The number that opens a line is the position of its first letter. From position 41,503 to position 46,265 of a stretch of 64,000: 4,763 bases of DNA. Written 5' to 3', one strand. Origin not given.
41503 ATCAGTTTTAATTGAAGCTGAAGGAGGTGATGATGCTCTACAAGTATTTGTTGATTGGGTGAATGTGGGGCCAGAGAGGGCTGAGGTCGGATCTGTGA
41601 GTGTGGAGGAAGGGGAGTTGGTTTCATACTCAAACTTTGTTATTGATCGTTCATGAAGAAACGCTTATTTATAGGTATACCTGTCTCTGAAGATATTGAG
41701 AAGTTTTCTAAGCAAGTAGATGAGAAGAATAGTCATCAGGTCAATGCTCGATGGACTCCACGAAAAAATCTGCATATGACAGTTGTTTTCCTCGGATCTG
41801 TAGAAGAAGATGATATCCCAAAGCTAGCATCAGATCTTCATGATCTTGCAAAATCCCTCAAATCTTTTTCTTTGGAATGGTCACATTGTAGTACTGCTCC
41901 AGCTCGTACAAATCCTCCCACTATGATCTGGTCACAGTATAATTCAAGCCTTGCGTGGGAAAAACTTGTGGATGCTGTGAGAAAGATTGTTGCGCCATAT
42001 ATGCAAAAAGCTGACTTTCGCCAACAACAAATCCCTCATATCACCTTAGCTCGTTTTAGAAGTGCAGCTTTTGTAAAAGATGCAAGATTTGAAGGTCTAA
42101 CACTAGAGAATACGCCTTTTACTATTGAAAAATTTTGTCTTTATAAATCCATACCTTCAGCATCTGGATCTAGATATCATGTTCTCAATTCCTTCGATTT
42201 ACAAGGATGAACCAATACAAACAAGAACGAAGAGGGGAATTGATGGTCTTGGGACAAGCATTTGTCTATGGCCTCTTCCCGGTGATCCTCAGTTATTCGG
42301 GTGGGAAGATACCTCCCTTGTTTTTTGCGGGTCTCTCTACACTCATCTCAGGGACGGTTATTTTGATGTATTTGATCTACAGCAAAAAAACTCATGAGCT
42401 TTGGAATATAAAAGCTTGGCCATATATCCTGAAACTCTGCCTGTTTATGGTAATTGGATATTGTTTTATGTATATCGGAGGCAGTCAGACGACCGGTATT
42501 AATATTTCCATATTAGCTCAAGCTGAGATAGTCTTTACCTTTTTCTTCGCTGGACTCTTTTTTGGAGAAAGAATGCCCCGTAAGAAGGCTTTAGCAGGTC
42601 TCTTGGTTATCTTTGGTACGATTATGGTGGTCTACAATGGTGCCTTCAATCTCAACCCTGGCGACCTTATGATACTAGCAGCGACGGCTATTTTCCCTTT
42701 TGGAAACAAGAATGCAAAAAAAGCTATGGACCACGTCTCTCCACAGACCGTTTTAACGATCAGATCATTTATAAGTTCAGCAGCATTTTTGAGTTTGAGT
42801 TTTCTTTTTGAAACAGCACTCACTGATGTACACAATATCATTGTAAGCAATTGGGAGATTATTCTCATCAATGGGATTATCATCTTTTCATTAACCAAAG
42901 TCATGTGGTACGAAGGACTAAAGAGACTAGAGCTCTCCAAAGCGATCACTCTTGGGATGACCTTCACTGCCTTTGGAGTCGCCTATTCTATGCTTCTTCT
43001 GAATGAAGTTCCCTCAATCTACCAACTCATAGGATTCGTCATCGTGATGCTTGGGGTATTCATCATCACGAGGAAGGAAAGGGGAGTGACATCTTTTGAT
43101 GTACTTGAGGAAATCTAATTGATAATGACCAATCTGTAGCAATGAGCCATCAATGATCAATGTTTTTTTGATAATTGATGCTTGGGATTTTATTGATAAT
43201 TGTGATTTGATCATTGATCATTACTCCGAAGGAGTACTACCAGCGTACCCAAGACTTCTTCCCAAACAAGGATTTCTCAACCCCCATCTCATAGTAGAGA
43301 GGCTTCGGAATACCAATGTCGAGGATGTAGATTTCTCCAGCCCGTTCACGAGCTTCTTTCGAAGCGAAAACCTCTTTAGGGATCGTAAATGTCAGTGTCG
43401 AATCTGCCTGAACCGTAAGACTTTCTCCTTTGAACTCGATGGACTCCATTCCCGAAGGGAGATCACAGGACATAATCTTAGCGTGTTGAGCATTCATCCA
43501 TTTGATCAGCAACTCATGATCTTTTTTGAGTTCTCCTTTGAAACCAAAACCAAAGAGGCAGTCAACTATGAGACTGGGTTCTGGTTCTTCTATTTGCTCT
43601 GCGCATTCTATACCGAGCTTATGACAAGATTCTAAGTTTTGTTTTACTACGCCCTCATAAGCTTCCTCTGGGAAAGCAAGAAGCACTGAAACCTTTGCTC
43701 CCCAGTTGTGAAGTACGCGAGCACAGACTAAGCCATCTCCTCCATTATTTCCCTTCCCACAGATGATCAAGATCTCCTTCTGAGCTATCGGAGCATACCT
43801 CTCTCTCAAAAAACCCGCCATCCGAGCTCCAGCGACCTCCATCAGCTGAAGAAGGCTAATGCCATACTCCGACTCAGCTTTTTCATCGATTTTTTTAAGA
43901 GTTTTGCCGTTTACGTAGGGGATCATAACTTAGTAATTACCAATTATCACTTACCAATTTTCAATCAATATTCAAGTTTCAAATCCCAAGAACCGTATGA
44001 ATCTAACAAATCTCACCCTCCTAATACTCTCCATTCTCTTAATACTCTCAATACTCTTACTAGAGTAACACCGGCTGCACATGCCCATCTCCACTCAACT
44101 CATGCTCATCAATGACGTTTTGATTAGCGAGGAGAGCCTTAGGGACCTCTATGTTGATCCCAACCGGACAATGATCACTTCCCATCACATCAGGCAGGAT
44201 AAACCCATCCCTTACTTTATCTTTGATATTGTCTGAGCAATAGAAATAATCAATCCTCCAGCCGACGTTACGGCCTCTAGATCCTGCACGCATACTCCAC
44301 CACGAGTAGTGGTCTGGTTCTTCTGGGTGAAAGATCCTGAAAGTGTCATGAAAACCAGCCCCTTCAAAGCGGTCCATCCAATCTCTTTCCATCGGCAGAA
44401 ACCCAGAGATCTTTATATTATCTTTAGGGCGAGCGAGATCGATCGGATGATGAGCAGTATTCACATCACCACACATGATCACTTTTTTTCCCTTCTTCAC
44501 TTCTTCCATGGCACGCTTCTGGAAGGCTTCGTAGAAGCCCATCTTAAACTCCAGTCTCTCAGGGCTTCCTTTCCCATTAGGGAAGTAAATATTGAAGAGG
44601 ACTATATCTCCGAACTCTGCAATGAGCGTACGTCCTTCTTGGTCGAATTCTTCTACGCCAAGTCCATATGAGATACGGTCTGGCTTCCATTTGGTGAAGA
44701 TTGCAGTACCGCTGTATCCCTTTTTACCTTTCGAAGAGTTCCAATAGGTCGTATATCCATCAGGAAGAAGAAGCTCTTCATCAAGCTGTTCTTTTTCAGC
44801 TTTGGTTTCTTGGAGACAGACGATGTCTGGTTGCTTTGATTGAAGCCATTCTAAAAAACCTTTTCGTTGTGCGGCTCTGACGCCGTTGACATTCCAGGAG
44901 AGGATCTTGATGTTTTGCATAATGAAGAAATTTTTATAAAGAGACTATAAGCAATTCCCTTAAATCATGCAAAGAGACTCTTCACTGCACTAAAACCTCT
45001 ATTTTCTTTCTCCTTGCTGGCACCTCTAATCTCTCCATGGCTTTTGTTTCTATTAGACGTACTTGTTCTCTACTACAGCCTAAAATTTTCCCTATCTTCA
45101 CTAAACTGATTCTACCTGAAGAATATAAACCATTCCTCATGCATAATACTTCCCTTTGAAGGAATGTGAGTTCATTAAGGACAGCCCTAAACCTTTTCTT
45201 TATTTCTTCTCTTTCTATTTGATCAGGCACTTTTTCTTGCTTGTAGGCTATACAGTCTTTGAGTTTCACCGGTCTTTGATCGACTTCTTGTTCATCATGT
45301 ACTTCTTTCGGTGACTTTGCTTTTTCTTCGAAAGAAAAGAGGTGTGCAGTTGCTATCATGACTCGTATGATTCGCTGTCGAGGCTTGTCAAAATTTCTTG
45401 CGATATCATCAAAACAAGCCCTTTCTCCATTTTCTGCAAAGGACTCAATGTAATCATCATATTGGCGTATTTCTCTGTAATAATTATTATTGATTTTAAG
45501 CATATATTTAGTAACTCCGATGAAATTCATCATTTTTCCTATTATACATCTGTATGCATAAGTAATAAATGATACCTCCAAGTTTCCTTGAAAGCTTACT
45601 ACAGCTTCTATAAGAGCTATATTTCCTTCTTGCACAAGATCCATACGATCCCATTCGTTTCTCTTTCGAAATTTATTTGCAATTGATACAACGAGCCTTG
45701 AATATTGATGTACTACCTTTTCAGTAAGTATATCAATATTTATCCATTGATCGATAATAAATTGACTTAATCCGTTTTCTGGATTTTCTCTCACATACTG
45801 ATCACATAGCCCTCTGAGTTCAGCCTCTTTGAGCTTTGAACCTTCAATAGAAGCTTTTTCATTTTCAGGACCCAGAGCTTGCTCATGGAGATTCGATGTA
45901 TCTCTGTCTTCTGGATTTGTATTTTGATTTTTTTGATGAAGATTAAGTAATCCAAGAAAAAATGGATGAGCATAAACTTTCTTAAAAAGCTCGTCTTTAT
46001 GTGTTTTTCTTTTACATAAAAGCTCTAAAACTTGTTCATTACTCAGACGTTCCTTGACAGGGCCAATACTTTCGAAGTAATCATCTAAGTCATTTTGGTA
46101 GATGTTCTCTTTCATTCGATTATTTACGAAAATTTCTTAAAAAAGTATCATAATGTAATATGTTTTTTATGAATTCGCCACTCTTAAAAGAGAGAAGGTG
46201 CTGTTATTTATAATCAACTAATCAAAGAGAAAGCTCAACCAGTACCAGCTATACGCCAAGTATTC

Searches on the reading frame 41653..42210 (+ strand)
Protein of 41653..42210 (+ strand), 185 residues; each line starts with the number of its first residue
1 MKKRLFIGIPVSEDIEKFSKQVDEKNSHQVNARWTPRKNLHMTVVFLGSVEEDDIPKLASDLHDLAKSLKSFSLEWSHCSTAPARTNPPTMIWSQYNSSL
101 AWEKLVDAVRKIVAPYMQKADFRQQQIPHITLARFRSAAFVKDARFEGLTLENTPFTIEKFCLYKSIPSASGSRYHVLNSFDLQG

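Call 89: search_protein_families(library=pfam, proteins=[window:41653-42210:+], max_evalue=0.001)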
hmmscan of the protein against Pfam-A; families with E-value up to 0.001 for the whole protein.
window:41653-42210:+ (185 aa): 2 families
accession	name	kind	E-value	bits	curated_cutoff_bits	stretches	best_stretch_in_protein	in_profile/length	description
PF02834.22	LigT_PEase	-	3.6e-18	65.9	23.3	2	13-93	9-87/87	LigT like Phosphoesterase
PF13563.12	2_5_RNA_ligase2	-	1e-11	45.6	27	1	28-165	14-147/152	2'-5' RNA ligase superfamily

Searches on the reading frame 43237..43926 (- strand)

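Call 89: search_protein_families(library=pfam, proteins=[window:43237-43926:-], max_evalue=0.001)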
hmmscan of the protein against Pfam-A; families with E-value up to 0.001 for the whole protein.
window:43237-43926:- (229 aa): 1 family
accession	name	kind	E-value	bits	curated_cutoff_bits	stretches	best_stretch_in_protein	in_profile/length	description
PF03853.21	YjeF_N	-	1.2e-46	159.2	24.9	1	27-185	3-168/169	YjeF-related protein N-terminus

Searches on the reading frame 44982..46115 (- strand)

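Call 88: search_protein_families(library=ncbifam, proteins=[window:44982-46115:-], max_evalue=0.01)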
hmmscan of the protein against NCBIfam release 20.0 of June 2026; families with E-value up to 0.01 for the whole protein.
window:44982-46115:- (377 aa): 51 families (the best 25 are shown)
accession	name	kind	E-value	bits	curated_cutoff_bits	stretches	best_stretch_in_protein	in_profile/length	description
TIGR02997.1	Sig70-cyanoRpoD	subfamily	1.1e-27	97.1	384.5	1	131-363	76-297/298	RNA polymerase sigma factor, RpoD/SigA family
NF005785.0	PRK07598.1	equivalog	6.2e-26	91.2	554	1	132-372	178-407/415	RNA polymerase sigma factor SigC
TIGR02937.1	sigma70-ECF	superfamily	1.5e-25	89.7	42.9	1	132-365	4-163/165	sigma-70 family RNA polymerase sigma factor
NF041931.2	MzaA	equivalog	3e-25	89.2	800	1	131-376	477-714/726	MZA anti-phage system associated sigma-70 family RNA polymerase sigma factor MzaA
TIGR02393.1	RpoD_Cterm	equivalog_domain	1.6e-23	83.6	354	1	132-373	3-234/238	RNA polymerase sigma factor RpoD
TIGR02394.1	rpoS_proteo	equivalog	1.4e-21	77.2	378.7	1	133-370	50-277/285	RNA polymerase sigma factor RpoS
NF004615.0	PRK05949.1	subfamily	1.2e-20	73.7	530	1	132-370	94-319/327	RNA polymerase sigma factor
TIGR02980.1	SigBFG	subfamily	4e-20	72.5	234.35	1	131-364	5-223/227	SigB/SigF/SigG family RNA polymerase sigma factor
NF005642.0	PRK07405.1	subfamily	5.7e-20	71.7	524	1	130-364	83-306/318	RNA polymerase sigma factor SigD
NF004207.0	PRK05657.1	equivalog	3.5e-19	69.3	394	1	134-369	94-319/329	RNA polymerase sigma factor RpoS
NF004208.0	PRK05658.1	equivalog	4e-19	69.1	555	1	134-372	397-625/631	RNA polymerase sigma factor RpoD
NF005693.0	PRK07500.1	equivalog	3e-18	65.9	315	2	132-199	43-109/289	RNA polymerase factor sigma-32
NF006666.0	PRK09210.1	equivalog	2e-17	63.5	572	1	136-373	139-366/370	RNA polymerase sigma factor RpoD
NF005643.0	PRK07406.1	equivalog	2.4e-17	63.1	500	1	132-372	163-392/397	RNA polymerase sigma factor RpoD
NF004471.0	PRK05803.1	subfamily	3e-16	59.4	252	2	272-364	131-225/235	RNA polymerase sporulation sigma factor SigK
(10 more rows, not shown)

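Call 89: search_protein_families(library=pfam, proteins=[window:44982-46115:-], max_evalue=0.001)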
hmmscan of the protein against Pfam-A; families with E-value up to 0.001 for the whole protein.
window:44982-46115:- (377 aa): 2 families
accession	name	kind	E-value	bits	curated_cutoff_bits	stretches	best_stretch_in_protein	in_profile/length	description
PF04542.20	Sigma70_r2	-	8.5e-13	48.3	24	1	135-199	2-65/71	Sigma-70 region 2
PF04545.22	Sigma70_r4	-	1.6e-09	37.6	24.1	1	312-363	1-48/50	Sigma-70, region 4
